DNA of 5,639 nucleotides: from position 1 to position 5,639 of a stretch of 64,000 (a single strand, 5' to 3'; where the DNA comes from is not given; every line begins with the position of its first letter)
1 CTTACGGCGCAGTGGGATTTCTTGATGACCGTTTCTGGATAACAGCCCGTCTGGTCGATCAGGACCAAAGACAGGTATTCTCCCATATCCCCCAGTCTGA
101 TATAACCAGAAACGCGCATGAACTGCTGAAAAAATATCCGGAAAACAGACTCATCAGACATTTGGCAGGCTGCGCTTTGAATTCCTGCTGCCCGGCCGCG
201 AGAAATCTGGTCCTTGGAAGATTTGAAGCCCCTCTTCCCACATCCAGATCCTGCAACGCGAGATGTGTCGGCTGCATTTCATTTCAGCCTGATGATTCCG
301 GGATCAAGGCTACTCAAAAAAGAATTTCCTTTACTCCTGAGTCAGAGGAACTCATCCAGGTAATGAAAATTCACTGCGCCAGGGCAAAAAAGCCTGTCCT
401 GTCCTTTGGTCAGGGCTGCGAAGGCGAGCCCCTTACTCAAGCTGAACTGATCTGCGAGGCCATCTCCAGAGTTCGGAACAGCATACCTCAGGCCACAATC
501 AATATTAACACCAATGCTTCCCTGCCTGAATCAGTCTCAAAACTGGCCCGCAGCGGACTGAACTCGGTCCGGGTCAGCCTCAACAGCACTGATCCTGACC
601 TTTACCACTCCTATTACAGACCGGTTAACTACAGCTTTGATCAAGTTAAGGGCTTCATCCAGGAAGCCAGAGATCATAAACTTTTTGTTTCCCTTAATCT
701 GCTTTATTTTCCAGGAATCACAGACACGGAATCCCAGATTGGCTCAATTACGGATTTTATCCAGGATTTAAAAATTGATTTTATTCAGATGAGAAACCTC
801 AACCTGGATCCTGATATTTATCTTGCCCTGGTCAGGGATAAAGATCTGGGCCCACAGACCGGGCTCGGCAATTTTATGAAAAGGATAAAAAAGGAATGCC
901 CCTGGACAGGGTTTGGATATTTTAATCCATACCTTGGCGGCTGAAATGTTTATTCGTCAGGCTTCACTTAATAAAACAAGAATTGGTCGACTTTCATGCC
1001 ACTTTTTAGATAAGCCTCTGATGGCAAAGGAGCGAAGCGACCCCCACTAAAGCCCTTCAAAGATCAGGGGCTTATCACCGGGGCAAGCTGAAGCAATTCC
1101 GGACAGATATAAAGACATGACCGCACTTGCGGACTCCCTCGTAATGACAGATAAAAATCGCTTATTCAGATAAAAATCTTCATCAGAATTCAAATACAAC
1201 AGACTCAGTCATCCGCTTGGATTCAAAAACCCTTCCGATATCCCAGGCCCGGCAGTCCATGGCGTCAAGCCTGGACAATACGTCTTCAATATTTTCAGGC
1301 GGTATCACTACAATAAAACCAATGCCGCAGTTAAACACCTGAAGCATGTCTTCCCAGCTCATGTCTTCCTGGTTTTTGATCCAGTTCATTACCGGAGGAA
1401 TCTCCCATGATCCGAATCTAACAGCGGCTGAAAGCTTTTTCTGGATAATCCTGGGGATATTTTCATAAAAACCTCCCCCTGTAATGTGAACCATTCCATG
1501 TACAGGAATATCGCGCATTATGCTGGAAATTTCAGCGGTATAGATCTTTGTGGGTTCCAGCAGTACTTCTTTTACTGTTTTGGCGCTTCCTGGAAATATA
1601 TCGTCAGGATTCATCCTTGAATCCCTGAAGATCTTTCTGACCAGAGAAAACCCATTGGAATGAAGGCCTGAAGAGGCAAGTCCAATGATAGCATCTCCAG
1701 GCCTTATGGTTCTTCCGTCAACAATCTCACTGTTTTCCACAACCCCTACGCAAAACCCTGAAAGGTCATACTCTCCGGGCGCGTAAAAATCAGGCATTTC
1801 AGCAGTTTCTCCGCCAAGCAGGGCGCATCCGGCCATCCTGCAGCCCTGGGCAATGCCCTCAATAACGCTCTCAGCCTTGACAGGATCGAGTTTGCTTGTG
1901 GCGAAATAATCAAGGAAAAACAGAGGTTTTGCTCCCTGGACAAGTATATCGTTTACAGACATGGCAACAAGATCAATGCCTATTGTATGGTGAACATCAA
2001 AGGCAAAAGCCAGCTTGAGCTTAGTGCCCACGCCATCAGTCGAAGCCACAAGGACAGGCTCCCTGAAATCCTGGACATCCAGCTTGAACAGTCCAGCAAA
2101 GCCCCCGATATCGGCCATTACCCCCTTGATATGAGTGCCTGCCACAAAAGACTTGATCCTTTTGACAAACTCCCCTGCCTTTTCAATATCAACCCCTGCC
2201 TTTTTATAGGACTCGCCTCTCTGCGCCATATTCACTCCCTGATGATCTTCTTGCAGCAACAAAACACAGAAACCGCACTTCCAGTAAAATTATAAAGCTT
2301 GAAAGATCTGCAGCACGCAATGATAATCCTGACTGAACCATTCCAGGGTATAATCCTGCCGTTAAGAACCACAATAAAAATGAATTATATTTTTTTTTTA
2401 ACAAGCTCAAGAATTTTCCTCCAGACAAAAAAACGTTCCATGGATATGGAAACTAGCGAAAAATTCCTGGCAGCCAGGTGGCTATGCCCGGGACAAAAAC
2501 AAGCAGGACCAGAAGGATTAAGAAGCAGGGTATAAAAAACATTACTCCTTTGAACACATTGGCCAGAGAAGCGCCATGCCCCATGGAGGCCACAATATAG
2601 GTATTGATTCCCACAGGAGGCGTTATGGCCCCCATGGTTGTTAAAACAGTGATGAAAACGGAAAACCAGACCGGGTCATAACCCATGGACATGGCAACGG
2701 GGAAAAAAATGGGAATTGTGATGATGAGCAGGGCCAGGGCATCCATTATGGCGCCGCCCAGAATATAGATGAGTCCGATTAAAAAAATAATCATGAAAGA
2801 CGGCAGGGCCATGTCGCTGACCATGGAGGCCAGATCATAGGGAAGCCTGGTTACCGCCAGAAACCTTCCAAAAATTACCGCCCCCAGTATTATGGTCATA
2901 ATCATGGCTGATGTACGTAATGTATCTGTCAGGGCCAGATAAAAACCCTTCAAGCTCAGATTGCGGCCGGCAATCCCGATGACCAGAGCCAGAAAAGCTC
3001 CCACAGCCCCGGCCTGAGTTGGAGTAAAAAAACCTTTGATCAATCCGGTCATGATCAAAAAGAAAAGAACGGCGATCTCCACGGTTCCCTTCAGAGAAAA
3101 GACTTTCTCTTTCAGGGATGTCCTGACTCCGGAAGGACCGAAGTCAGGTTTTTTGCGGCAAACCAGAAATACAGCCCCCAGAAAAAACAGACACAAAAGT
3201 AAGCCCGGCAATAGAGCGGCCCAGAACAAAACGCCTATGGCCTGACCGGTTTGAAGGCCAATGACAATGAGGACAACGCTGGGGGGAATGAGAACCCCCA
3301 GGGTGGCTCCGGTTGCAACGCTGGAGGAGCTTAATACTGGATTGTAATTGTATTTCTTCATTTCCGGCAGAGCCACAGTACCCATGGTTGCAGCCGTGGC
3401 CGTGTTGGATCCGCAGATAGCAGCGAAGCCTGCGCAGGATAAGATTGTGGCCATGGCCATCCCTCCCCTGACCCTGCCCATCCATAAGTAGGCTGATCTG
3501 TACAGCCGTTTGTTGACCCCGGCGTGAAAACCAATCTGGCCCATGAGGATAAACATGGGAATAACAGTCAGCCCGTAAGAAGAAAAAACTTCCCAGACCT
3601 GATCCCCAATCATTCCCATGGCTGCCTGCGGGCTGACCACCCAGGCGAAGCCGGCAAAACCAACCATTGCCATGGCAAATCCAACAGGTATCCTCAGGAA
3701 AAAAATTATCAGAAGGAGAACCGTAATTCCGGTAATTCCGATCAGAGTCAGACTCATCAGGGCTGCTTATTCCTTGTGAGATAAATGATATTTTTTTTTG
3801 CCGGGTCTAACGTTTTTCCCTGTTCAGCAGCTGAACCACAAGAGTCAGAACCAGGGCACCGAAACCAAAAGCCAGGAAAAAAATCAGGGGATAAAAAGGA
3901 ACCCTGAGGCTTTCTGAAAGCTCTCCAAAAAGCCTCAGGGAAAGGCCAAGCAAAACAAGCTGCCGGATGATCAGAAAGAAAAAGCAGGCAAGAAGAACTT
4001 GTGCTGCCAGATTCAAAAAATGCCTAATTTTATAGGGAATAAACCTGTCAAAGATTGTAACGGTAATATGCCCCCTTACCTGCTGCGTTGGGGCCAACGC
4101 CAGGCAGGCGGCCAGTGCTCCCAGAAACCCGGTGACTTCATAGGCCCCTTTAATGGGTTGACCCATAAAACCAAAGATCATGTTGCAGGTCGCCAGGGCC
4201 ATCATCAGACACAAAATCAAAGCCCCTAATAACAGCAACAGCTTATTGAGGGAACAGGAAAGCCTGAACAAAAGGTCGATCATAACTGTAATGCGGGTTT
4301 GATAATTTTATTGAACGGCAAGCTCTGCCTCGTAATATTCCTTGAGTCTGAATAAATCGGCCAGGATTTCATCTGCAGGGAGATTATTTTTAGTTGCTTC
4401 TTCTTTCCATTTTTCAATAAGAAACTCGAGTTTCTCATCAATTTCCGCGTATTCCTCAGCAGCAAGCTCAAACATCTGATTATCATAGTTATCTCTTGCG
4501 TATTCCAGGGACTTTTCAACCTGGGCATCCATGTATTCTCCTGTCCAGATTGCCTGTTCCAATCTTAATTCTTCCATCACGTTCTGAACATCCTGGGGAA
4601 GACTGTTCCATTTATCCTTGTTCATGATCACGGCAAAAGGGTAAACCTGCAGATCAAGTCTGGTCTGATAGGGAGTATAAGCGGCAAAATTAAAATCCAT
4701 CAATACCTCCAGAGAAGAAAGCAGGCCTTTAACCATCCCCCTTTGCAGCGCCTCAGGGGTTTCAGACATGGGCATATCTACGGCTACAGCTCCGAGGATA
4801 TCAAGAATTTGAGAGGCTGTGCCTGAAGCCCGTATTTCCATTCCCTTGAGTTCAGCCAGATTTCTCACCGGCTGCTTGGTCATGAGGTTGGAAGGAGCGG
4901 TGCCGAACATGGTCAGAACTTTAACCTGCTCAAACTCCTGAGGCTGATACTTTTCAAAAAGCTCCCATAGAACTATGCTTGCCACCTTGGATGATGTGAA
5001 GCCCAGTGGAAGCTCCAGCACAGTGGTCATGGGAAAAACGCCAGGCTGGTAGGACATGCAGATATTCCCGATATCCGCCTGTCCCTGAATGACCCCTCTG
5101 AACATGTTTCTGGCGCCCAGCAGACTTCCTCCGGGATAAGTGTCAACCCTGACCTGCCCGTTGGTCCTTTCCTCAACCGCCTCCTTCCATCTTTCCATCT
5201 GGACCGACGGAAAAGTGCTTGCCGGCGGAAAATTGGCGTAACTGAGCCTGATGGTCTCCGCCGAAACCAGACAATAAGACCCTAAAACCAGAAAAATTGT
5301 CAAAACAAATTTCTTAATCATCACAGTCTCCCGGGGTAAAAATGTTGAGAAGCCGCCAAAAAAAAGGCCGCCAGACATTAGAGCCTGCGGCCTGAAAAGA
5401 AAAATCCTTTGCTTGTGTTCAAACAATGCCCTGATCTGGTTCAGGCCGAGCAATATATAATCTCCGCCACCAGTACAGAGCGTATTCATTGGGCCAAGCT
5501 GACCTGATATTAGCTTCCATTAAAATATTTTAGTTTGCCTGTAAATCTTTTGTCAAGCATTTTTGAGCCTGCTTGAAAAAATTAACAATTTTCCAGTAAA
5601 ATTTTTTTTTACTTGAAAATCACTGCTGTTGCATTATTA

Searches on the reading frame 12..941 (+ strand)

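Call 39: search_protein_families(library=pfam, proteins=[window:12-941:+], max_evalue=0.00001)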
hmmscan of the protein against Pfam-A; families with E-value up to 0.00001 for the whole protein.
window:12-941:+ (310 aa): 1 family
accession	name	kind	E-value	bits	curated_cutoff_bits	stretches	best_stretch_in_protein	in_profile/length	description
PF04055.27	Radical_SAM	-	1.2e-15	58.5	29.5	1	76-240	2-158/166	Radical SAM superfamily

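Call 43: search_protein_families(library=ncbifam, proteins=[window:12-941:+], max_evalue=0.00001)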
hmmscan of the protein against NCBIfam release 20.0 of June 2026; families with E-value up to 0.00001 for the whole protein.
window:12-941:+ (310 aa): 5 families
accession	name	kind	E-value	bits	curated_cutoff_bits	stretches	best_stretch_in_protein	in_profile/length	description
TIGR02666.1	moaA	equivalog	2.9e-11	42.9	284.05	1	80-259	19-191/336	GTP 3',8-cyclase MoaA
TIGR04038.1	tatD_link_rSAM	subfamily_domain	8.7e-11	42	129.7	1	78-237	15-171/192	TatD family nuclease-associated radical SAM protein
TIGR02668.1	moaA_archaeal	equivalog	1.3e-10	40.8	325.25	1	80-260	19-183/303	GTP 3',8-cyclase MoaA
TIGR04100.1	rSAM_pair_X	hypoth_equivalog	3.4e-09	36.5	262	1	80-223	17-161/197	TIGR04100 family radical SAM protein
NF001199.0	PRK00164.2-1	equivalog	1.4e-08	34.3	231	1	79-254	20-179/308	GTP 3',8-cyclase MoaA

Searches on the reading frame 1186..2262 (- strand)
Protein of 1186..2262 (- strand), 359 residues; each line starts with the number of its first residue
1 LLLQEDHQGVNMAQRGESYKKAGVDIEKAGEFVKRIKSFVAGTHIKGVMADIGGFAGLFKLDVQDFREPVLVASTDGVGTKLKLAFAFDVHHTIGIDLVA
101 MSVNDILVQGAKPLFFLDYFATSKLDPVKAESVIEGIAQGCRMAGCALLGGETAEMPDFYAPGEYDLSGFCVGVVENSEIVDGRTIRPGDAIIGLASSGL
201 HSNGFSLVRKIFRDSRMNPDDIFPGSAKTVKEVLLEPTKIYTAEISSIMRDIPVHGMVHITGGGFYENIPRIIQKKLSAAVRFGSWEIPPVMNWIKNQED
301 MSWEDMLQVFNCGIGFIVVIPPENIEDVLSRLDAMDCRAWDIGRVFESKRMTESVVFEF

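Call 39: search_protein_families(library=pfam, proteins=[window:1186-2262:-], max_evalue=0.00001)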
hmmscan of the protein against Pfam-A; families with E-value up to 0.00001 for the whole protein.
window:1186-2262:- (359 aa): 2 families
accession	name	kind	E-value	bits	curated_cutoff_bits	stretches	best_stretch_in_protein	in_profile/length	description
PF02769.27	AIRS_C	-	4.5e-33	115.1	23.1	1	187-352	1-152/156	AIR synthase related protein, C-terminal domain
PF00586.29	AIRS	-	1.3e-25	90.4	24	1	70-175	14-112/112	AIR synthase related protein, N-terminal domain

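Call 43: search_protein_families(library=ncbifam, proteins=[window:1186-2262:-], max_evalue=0.00001)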
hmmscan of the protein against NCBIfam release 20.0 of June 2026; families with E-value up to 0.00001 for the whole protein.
window:1186-2262:- (359 aa): 4 families
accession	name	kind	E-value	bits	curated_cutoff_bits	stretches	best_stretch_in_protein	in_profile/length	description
TIGR00878.1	purM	equivalog_domain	1.3e-129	432.1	236.35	1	18-347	2-331/332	phosphoribosylformylglycinamidine cyclo-ligase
TIGR03267.1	methan_mark_2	hypoth_equivalog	3.2e-12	46.1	365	1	47-352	38-302/323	methanogenesis marker 2 protein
TIGR02124.1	hypE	equivalog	2.9e-10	39.6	251.6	1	93-349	64-304/332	hydrogenase expression/formation protein HypE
TIGR01379.1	thiL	equivalog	1.8e-09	37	184.15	1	90-210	56-171/320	thiamine-phosphate kinase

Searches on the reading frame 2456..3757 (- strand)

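Call 39: search_protein_families(library=pfam, proteins=[window:2456-3757:-], max_evalue=0.00001)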
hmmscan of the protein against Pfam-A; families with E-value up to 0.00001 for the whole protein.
window:2456-3757:- (434 aa): 1 family
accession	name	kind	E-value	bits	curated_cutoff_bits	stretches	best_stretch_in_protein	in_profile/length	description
PF06808.19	DctM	-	1.8e-87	294.3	23.8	1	13-425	2-413/413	Tripartite ATP-independent periplasmic transporter, DctM component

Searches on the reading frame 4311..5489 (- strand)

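Call 39: search_protein_families(library=pfam, proteins=[window:4311-5489:-], max_evalue=0.00001)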
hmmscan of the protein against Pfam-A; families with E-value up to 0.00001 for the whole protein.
window:4311-5489:- (393 aa): 1 family
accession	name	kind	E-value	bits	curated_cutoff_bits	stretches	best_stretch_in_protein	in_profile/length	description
PF03480.18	DctP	-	4.4e-42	144.8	23.4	1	97-362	14-284/286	Bacterial extracellular solute-binding protein, family 7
